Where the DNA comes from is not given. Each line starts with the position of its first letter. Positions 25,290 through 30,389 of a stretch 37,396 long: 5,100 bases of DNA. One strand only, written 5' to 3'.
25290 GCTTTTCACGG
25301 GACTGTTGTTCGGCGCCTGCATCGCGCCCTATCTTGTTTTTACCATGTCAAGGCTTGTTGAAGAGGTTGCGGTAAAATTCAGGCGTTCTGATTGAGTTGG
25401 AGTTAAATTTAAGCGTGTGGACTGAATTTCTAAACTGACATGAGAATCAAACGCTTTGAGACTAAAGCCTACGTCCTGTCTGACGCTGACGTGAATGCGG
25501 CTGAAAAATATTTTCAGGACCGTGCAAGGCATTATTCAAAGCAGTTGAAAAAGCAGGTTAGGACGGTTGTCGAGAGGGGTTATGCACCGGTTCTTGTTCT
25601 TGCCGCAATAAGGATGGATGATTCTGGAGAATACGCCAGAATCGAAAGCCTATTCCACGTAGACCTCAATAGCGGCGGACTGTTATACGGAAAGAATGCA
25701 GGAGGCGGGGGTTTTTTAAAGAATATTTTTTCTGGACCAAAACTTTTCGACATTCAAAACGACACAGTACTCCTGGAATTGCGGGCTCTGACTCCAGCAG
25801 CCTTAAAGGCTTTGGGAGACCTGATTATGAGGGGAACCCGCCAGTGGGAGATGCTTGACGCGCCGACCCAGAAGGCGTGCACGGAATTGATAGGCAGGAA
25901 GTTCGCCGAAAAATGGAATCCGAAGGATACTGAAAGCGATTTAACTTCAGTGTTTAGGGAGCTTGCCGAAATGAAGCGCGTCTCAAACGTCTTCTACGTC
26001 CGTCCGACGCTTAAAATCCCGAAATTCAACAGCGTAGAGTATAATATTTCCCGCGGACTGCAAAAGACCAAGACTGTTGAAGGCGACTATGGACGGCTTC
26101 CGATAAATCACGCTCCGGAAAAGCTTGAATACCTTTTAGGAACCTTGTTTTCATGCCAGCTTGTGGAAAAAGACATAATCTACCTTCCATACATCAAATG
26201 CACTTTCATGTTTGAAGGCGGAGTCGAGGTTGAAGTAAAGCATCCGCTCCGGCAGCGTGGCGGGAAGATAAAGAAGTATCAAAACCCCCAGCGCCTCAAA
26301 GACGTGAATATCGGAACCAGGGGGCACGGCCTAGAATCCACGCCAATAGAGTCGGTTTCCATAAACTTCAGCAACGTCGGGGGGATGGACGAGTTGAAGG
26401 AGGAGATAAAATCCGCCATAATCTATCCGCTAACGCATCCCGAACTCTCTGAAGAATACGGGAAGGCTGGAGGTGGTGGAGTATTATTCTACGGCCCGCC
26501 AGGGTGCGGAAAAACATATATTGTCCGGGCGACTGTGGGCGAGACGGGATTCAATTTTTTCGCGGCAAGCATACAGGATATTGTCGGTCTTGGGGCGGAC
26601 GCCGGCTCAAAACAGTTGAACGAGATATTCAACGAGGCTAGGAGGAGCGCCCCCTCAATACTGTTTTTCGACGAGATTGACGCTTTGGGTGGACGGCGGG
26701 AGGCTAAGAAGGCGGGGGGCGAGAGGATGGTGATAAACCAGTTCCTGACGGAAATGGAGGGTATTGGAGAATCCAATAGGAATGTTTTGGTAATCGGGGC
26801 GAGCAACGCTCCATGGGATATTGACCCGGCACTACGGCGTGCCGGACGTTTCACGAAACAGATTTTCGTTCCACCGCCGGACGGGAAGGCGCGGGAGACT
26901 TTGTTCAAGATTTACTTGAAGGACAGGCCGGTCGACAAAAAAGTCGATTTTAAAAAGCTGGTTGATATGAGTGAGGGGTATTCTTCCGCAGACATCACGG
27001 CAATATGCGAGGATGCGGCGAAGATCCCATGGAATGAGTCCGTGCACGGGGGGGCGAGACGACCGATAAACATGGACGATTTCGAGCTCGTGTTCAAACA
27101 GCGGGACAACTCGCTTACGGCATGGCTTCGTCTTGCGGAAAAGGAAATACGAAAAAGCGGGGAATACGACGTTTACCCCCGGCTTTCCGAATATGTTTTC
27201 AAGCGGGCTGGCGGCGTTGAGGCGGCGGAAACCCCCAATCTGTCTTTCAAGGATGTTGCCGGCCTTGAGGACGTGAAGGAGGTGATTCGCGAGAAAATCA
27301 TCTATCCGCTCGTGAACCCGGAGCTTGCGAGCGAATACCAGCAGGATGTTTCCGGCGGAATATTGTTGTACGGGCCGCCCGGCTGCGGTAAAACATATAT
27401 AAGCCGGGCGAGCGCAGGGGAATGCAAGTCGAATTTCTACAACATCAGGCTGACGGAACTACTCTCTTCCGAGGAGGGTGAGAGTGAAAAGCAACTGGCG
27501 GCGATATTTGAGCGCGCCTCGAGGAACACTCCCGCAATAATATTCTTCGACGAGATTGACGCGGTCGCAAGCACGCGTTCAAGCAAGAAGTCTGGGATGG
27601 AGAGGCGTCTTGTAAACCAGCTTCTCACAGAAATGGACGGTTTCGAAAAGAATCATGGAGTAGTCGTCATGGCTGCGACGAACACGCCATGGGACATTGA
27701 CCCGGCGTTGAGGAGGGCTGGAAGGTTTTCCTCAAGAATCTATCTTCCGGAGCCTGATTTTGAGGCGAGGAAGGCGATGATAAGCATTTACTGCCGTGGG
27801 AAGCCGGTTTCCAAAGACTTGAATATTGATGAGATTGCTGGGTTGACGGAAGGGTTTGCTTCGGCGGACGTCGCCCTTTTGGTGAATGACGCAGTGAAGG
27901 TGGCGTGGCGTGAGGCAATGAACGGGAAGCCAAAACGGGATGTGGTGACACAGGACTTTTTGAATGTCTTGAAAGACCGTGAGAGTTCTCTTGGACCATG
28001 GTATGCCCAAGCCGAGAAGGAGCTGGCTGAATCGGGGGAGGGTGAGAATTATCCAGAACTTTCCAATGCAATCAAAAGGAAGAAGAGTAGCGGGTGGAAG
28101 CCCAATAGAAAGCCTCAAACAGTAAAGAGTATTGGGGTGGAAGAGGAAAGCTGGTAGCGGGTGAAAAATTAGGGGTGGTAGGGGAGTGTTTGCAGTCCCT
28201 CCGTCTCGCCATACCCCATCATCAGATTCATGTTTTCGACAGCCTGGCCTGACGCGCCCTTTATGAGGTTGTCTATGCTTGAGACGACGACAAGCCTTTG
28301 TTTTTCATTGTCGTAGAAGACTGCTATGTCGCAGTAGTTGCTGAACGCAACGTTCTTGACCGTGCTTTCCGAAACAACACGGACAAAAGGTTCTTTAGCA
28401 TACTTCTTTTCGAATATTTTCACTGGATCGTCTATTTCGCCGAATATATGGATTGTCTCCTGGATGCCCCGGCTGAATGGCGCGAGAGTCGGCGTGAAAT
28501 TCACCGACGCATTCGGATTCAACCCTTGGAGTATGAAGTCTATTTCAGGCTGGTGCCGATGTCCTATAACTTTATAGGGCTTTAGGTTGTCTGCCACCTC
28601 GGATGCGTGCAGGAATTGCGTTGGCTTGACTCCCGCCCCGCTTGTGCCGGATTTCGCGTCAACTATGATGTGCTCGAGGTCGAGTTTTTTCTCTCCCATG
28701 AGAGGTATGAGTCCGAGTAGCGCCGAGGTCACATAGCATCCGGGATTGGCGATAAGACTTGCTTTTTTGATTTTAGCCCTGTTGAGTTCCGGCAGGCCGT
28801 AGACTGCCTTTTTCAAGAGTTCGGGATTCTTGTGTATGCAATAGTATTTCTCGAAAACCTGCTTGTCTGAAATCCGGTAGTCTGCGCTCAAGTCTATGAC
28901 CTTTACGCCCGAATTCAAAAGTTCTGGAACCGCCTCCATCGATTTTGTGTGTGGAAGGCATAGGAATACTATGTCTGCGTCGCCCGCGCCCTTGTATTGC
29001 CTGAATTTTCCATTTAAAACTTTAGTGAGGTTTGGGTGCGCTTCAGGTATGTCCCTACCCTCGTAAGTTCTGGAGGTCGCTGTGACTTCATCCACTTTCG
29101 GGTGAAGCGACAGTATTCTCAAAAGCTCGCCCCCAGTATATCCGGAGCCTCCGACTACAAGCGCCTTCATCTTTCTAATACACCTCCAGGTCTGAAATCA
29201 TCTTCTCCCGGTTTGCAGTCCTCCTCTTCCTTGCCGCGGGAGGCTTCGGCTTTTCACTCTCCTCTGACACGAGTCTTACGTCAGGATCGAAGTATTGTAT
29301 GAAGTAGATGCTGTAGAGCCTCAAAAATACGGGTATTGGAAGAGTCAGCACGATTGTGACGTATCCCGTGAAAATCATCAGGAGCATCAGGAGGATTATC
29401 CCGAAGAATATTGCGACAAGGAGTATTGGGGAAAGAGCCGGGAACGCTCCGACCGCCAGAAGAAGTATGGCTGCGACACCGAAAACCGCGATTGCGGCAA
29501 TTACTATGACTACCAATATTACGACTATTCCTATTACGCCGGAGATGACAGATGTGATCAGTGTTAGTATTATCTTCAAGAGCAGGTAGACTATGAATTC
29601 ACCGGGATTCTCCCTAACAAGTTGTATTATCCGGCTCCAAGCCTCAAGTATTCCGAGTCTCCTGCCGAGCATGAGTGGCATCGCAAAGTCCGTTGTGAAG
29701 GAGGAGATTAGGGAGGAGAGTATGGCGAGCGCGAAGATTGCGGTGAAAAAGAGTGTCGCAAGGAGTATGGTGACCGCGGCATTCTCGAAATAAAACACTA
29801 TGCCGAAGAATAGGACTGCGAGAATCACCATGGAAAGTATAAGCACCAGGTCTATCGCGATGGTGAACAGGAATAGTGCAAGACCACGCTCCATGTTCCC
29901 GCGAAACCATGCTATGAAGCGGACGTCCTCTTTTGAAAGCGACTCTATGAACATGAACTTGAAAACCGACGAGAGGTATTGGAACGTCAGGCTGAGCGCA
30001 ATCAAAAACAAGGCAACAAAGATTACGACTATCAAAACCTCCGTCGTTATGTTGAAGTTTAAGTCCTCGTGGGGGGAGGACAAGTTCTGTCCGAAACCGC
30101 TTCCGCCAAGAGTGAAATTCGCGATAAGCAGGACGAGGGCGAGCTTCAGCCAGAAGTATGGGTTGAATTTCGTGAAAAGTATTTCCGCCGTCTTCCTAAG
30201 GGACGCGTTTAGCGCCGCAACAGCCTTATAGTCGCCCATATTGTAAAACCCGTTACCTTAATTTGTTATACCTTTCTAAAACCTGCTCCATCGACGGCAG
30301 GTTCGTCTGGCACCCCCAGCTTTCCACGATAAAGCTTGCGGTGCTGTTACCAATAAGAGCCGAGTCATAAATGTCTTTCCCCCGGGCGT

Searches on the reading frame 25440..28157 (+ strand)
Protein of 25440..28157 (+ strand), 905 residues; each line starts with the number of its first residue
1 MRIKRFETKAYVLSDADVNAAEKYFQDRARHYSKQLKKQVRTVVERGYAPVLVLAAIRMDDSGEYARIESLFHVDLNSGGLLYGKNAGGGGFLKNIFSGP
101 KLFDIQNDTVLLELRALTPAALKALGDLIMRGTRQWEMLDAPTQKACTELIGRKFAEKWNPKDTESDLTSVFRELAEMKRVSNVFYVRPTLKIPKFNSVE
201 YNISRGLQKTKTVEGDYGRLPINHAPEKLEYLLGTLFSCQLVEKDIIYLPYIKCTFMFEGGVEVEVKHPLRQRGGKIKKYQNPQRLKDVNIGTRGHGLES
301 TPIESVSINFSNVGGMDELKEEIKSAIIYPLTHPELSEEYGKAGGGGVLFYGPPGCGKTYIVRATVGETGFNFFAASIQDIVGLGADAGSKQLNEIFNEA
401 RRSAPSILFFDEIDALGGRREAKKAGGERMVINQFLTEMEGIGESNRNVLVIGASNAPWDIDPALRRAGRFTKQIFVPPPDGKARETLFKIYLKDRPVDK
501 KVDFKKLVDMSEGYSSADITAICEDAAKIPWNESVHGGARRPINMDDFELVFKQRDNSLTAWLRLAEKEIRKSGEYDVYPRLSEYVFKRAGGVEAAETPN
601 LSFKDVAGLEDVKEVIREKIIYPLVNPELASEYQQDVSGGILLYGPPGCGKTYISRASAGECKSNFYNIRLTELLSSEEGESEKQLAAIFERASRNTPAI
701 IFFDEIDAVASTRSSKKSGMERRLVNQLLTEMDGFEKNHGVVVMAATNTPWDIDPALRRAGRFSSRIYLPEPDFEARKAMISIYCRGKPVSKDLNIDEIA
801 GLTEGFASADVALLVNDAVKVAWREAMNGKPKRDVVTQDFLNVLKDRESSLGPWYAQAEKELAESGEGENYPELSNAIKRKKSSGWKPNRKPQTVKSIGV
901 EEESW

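Call 7: search_protein_families(library=pfam, proteins=[window:25440-28157:+], max_evalue=0.001)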
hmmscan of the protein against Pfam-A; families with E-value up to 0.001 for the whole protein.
window:25440-28157:+ (905 aa): 17 families
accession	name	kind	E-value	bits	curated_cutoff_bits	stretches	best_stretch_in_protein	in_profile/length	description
PF00004.35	AAA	-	2.8e-82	274.1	21.2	2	641-770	1-130/131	ATPase family associated with various cellular activities (AAA)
PF17862.7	AAA_lid_3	-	2.8e-15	56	27.2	2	502-549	2-44/45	AAA+ lid domain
PF13173.12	AAA_14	-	4.7e-10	40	27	1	641-717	5-82/129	AAA domain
PF07728.20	AAA_5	-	5.5e-08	33.3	22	0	641-759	2-137/139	AAA domain (dynein-related subfamily)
PF13191.12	AAA_16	-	6.9e-08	33.6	32.6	0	638-658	21-44/167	AAA ATPase domain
PF05496.18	RuvB_N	-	2.1e-07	31.3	27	0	631-710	26-97/159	Holliday junction DNA helicase RuvB P-loop domain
PF07724.20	AAA_2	-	3.1e-06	27.8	27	0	641-723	6-90/166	AAA domain (Cdc48 subfamily)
PF13401.12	AAA_22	-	5.5e-06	27.2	27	0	639-667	6-37/130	AAA domain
PF24883.2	NPHP3_N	-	6.9e-05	23.5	24.8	0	638-665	22-49/164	Nephrocystin 3, N-terminal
PF01637.24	ATPase_2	-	0.00013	22.2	33.2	0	641-663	23-45/225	ATPase domain predominantly from Archaea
PF00910.28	RNA_helicase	-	0.00021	22.2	21.5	0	641-657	1-17/105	RNA helicase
PF13671.12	AAA_33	-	0.00024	21.8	27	0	641-705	2-33/143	AAA domain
PF01078.27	Mg_chelatase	-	0.00027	20.9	20.3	0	342-364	19-41/207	Magnesium chelatase, subunit ChlI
PF20720.3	nSTAND3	-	0.00028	21.1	27.2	0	641-727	20-93/155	Novel STAND NTPase 3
PF13207.12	AAA_17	-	0.00058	20.6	27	0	351-376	1-26/136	AAA domain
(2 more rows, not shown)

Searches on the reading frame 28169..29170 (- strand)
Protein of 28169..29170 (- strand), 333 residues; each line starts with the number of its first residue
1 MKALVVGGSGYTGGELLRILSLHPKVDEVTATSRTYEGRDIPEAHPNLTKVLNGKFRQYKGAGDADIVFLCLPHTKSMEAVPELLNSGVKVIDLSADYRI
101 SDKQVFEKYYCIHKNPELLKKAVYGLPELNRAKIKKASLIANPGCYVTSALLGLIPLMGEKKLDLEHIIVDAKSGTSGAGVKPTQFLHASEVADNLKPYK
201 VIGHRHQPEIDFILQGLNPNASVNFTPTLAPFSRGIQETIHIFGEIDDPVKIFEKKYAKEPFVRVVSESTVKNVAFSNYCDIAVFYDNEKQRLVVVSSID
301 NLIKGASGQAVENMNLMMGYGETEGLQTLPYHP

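Call 7: search_protein_families(library=pfam, proteins=[window:28169-29170:-], max_evalue=0.001)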
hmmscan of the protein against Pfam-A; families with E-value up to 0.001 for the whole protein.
window:28169-29170:- (333 aa): 3 families
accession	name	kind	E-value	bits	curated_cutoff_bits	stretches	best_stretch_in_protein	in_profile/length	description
PF22698.1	Semialdhyde_dhC_1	-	8.6e-47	159.5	27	1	145-301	1-165/165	Semialdehyde dehydrogenase, dimerisation domain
PF01118.30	Semialdhyde_dh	-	1.3e-31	109.9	26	1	3-137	2-121/121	Semialdehyde dehydrogenase, NAD binding domain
PF02774.23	Semialdhyde_dhC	-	4.8e-21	76.2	26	1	154-304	1-184/184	Semialdehyde dehydrogenase, dimerisation domain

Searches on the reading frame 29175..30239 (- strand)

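Call 7: search_protein_families(library=pfam, proteins=[window:29175-30239:-], max_evalue=0.001)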
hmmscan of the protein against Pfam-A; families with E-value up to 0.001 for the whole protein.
window:29175-30239:- (354 aa): 1 family
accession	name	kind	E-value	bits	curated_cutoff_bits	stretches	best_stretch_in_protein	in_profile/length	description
PF24400.1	DUF7544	-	1.5e-50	172.6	27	1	5-324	2-302/302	Family of unknown function (DUF7544)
